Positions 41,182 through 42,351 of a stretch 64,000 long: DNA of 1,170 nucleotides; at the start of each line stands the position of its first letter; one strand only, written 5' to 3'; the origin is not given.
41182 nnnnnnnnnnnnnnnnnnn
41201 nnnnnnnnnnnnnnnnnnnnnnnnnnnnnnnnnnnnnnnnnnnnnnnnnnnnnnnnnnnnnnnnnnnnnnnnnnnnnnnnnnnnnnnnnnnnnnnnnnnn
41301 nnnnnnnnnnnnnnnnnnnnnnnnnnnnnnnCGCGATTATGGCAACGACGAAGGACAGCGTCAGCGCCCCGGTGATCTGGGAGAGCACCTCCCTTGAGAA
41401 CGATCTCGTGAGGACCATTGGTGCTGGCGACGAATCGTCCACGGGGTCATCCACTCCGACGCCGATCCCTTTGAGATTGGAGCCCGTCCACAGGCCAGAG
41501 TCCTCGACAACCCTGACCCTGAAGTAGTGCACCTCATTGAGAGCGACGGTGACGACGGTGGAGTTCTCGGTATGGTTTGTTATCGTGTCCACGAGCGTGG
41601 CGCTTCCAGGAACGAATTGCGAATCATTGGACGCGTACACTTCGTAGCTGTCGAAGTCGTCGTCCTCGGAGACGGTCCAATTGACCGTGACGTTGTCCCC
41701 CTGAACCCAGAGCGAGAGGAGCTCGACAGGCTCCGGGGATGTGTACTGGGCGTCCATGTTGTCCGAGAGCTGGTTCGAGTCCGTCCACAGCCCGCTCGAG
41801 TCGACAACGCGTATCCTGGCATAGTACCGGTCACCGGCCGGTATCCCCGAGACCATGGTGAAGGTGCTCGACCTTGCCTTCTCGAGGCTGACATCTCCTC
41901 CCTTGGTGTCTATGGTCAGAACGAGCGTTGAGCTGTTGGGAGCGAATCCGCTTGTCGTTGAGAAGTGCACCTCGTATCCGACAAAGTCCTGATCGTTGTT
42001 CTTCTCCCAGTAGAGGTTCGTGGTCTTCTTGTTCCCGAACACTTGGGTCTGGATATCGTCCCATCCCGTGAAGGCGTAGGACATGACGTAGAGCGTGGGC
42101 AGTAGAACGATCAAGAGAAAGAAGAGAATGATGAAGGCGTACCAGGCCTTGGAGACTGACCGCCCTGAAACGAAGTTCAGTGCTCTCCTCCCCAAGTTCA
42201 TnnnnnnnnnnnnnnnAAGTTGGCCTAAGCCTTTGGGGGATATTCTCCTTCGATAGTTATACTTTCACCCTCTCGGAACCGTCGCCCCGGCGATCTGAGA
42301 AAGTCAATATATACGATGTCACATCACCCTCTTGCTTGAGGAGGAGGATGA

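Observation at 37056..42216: ABC importer operon without a substrate-binding protein gene: FN3-decorated fused permease, two TOBE-ATPases, and a DUF47/PhoU-like gene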

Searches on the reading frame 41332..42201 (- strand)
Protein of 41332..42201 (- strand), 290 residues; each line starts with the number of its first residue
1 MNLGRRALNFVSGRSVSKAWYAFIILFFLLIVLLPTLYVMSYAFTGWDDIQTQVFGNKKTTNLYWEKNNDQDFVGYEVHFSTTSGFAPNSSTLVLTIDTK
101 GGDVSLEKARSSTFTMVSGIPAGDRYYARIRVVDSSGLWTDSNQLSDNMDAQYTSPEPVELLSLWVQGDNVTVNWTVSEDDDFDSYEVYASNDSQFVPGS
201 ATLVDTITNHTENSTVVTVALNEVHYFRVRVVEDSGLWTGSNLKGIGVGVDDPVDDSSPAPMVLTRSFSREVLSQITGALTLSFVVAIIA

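Call 44: predict_structure(alignment_id=A2)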
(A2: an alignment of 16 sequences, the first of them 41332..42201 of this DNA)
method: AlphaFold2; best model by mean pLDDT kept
length: 290 residues; sequences in the alignment: 16
mean_pLDDT: 84.4   pTM: 0.73
mean pLDDT of the five models: 84.4, 83.5, 83.3, 82.9, 78.4
residues with pLDDT >= 90: 155; 70-90: 73; 50-70: 57; < 50: 5
segments of 3 or more residues with pLDDT < 50: none
pLDDT, mean of each block of 10 residues (from residue 1): 50 58 81 71 60 68 92 93 92 86 77 86 90 93 93 93 95 96 96 85 94 96 96 95 96 92 92 67 64
secondary structure, 60 per line:
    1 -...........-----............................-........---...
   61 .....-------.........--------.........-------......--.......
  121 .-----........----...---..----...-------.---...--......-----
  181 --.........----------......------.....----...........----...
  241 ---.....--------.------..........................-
elements in order: H2-12 H18-45 H47-54 E58-65 E73-81 E93-98 H106-111 E114-121 E127-134 E139-141 E165-167 E170-175 E183-191 E202-207 E214-218 E223-233 E238-240 E244-248 E264-271 H272-289
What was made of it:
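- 42067..42144 (-): TM1 (residues about 20-45). Strongly conserved: F27, F28, P35, T36, Y42 and W47 are invariant across the family. Helix 18-45 in the AlphaFold2 model (call 44).
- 41776..42033 (-): FN3 domain 1 (residues about 57-142), extracytoplasmic, in the TM1-TM2 loop. AlphaFold2 pLDDT about 90 (call 44).
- On Fibronectin type III domain: AlphaFold2 pLDDT above 90 in both domains (call 44).
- Checked: An AlphaFold2 model of residues 1-290 gives two beta domains (about 57-143 and 163-250) with pLDDT above 90 (call 44).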

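Call 47: fold_search(model_id=the predicted structure, library=pdb)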
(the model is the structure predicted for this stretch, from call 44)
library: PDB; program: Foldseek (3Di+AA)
matches with E <= 10: 1755; with E <= 0.001: 413
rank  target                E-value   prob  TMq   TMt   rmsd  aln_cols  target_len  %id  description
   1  4bq8_A                1.9e-07  1.00  0.24  0.35  18.7       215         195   12  Crystal structure of the RGMB-NEO1 complex form 3 (released 2013-06-12)
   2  6tpv_A                2.3e-07  1.00  0.26  0.37  19.4       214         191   16  Crystal structures of FNIII domain one and two of the human leucocyte common antigen-related protein, LAR (released 2020-05-13)
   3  4bqb_C                4.2e-07  1.00  0.27  0.38  18.6       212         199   14  Crystal structure of the FN5 and FN6 domains of NEO1, form 2 (released 2013-06-12)
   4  4bqc_A                4.7e-07  1.00  0.24  0.34  18.7       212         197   13  Crystal structure of the FN5 and FN6 domains of NEO1 bound to SOS (released 2013-06-12)
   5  4bq6_A                5.0e-07  1.00  0.25  0.33  19.2       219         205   14  Crystal structure of the RGMB-NEO1 complex form 1 (released 2013-06-12)
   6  4urt_B                5.6e-07  1.00  0.29  0.40  18.8       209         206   15  The crystal structure of a fragment of netrin-1 in complex with FN5- FN6 of DCC (released 2014-09-10)
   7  6tpv_B                5.6e-07  1.00  0.27  0.39  18.2       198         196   17  Crystal structures of FNIII domain one and two of the human leucocyte common antigen-related protein, LAR (released 2020-05-13)
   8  4bqb_A                6.9e-07  1.00  0.24  0.35  18.4       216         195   12  Crystal structure of the FN5 and FN6 domains of NEO1, form 2 (released 2013-06-12)
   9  4bq7_A                7.3e-07  1.00  0.24  0.33  19.0       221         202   12  Crystal structure of the RGMB-Neo1 complex form 2 (released 2013-06-12)
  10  4bq9_A                8.2e-07  1.00  0.27  0.37  18.3       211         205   13  Crystal structure of the FN5 and FN6 domains of NEO1, form 1 (released 2013-06-12)
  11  6z3m_E                8.2e-07  1.00  0.25  0.34  18.9       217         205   12  Repulsive Guidance Molecule B (RGMB) in complex with Growth Differentiation Factor 5 (GDF5) and Neogenin 1 (NEO1). (released 2020-07-01)
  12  3l5j_B                8.6e-07  1.00  0.25  0.25  15.1       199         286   18  Crystal structure of FnIII domains of human GP130 (Domains 4-6) (released 2010-05-12)
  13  5n47_D                9.7e-07  1.00  0.30  0.31  14.4       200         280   16  Structure of Anticalin N7E in complex with the three-domain fragment Fn7B8 of human oncofetal fibronectin (released 2018-02-14)
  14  4bqb_D                9.7e-07  1.00  0.26  0.35  18.6       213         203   12  Crystal structure of the FN5 and FN6 domains of NEO1, form 2 (released 2013-06-12)
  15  5x83_B                1.1e-06  1.00  0.24  0.33  20.9       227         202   13  Structure of DCC FN456 domains (released 2017-09-06)
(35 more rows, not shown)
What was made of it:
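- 41776..42033 (-): Foldseek hits are tandem FN3 pairs (call 47).
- On Fibronectin type III domain: The top 50 Foldseek PDB hits are almost all tandem FN3 modules (call 47).
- Checked: The top Foldseek PDB hits are all tandem FN3 pairs: 413 hits at E<=0.001 (call 47).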
